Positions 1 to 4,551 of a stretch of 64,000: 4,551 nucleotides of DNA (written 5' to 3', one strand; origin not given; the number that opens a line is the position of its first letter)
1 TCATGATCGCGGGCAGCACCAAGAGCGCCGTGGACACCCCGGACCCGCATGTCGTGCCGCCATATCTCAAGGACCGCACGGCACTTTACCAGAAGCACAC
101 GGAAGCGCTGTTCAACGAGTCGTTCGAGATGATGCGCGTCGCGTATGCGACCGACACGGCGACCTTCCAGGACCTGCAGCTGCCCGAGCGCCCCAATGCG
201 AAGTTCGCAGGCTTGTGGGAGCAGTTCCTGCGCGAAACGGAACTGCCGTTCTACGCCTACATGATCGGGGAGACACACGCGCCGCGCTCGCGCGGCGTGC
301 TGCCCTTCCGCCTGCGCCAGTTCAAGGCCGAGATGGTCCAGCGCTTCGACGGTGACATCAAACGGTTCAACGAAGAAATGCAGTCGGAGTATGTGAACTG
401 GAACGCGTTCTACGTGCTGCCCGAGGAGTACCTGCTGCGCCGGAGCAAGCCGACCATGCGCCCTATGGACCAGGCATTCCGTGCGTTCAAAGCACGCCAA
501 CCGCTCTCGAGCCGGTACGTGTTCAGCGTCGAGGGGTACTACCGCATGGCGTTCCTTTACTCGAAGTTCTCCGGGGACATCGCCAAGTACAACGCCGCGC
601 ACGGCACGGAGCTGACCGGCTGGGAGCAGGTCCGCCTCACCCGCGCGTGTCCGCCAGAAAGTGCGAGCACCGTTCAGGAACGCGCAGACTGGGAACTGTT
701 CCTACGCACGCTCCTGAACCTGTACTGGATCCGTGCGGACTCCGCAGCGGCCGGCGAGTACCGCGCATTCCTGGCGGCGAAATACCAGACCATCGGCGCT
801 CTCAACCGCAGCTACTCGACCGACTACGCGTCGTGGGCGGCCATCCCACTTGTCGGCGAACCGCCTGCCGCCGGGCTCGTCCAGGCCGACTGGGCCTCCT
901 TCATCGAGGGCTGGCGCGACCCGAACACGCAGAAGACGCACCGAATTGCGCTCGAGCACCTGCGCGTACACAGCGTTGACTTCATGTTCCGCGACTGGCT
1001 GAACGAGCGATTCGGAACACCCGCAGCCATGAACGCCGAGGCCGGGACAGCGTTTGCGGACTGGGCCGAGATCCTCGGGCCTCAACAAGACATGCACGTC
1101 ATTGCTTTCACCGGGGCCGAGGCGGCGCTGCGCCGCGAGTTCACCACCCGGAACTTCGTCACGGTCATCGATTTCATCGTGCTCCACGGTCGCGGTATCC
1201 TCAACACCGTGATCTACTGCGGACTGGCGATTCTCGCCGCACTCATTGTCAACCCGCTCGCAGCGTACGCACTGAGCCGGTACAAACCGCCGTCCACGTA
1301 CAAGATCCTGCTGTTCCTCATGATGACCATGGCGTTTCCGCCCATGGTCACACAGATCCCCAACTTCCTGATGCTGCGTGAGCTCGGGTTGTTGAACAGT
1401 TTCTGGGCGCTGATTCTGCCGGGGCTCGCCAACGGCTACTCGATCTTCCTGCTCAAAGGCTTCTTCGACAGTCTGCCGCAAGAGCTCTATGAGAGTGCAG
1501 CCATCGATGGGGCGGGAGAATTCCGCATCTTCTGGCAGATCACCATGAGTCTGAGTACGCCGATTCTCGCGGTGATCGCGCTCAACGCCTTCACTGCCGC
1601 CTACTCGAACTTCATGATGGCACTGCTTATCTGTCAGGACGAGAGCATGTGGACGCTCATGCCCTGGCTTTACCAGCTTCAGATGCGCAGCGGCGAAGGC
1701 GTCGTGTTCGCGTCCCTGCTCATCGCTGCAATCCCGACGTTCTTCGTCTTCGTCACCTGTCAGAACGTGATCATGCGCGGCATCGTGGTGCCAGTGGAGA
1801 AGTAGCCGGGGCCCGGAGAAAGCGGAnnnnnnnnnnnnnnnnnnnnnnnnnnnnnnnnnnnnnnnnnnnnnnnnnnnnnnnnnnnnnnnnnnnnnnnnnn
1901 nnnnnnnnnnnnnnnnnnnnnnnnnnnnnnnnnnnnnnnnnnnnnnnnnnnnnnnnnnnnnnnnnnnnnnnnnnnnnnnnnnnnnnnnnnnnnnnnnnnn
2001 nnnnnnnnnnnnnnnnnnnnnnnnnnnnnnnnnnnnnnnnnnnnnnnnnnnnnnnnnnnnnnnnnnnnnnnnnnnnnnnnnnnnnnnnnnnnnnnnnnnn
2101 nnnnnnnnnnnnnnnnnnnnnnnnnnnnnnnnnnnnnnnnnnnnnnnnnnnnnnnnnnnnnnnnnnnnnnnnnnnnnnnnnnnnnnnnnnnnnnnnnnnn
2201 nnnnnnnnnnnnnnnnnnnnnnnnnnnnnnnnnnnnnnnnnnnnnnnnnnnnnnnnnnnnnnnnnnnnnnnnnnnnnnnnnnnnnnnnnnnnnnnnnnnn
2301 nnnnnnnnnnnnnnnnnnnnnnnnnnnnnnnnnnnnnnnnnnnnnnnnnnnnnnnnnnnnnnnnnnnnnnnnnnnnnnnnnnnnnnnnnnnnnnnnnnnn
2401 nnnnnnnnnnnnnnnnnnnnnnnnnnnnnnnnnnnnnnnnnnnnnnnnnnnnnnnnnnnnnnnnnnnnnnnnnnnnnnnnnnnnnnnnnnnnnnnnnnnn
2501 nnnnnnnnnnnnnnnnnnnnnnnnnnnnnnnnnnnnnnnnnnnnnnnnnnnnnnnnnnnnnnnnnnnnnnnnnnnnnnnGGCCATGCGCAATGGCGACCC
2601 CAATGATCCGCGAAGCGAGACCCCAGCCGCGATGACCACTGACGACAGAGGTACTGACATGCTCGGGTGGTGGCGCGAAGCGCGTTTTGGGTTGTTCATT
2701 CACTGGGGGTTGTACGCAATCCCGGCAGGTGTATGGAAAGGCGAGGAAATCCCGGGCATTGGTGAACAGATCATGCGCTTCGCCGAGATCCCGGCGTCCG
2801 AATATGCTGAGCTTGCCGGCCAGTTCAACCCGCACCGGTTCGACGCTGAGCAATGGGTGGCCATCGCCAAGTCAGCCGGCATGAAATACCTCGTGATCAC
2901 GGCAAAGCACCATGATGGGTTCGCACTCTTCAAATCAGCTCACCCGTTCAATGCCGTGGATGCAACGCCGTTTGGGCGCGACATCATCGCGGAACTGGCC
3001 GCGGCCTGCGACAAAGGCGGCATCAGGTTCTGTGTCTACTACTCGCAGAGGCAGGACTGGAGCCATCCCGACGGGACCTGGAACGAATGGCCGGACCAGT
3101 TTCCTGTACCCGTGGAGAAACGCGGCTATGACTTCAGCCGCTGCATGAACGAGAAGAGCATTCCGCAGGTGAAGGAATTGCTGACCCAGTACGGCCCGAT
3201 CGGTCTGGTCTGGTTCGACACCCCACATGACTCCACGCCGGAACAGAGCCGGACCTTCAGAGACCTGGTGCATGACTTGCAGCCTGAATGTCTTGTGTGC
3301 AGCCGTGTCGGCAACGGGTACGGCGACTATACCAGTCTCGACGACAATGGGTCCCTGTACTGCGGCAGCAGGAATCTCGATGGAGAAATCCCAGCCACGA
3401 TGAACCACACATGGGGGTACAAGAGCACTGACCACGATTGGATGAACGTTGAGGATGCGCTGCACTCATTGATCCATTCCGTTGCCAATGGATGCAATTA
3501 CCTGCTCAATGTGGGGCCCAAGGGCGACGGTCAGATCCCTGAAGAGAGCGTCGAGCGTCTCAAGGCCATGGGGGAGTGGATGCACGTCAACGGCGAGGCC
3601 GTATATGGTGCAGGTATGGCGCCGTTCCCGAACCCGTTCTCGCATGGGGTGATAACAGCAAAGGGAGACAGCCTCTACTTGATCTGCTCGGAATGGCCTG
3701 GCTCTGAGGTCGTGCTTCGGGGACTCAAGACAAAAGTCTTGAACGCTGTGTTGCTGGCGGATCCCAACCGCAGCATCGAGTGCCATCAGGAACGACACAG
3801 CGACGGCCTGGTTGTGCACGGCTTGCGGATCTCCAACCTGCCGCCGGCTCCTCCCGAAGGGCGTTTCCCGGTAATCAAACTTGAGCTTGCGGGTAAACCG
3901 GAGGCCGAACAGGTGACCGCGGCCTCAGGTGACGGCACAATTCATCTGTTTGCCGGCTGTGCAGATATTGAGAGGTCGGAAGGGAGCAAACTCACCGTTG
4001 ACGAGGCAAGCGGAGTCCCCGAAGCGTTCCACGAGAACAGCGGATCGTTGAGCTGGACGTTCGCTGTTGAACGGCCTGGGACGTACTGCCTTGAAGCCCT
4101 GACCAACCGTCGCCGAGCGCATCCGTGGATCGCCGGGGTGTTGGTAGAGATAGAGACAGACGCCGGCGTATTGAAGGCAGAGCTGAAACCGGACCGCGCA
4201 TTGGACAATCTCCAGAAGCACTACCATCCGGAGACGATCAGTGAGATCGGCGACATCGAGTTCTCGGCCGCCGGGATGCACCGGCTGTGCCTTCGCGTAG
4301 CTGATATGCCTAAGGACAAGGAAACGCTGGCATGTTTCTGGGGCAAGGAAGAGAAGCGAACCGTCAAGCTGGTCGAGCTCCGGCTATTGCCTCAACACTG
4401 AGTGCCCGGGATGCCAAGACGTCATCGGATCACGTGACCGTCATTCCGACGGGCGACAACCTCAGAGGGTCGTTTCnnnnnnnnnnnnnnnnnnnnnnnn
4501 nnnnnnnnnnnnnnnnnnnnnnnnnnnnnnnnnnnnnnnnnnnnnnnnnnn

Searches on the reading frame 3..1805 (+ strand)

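Call 15: search_protein_families(library=pfam, proteins=[window:3-1805:+], max_evalue=0.001)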
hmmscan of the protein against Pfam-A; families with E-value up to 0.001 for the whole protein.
window:3-1805:+ (600 aa): 2 families
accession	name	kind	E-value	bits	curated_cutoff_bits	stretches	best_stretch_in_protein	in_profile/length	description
PF00528.27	BPD_transp_1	-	5.3e-13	49.5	26.4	1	420-584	5-172/184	Binding-protein-dependent transport system inner membrane component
PF02449.21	Glyco_hydro_42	-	3.5e-05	23.8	21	0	327-364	152-194/376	Beta-galactosidase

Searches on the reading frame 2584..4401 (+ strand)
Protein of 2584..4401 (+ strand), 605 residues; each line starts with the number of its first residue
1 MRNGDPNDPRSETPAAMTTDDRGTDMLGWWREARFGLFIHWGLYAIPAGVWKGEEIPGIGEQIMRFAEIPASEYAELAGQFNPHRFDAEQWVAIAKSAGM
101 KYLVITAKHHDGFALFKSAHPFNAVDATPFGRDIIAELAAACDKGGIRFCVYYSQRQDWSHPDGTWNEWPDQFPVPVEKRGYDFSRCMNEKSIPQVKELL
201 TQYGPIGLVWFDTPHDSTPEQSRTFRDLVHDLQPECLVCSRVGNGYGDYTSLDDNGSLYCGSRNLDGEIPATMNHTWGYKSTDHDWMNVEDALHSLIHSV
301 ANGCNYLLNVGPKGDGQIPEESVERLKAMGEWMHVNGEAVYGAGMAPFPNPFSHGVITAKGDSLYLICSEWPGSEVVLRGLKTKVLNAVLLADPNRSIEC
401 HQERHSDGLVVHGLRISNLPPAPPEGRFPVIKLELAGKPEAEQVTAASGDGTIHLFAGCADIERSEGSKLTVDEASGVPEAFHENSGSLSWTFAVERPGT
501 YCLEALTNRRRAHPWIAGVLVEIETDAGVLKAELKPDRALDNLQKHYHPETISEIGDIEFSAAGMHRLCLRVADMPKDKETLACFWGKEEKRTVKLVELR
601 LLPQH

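Call 15: search_protein_families(library=pfam, proteins=[window:2584-4401:+], max_evalue=0.001)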
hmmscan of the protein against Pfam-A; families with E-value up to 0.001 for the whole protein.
window:2584-4401:+ (605 aa): 2 families
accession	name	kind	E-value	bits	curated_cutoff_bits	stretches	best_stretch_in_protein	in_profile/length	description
PF01120.23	Alpha_L_fucos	-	1.8e-77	261.5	25.2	1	24-338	24-345/345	Alpha-L-fucosidase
PF14871.12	GHL6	-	0.00021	21.9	35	1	87-155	1-66/132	Hypothetical glycosyl hydrolase 6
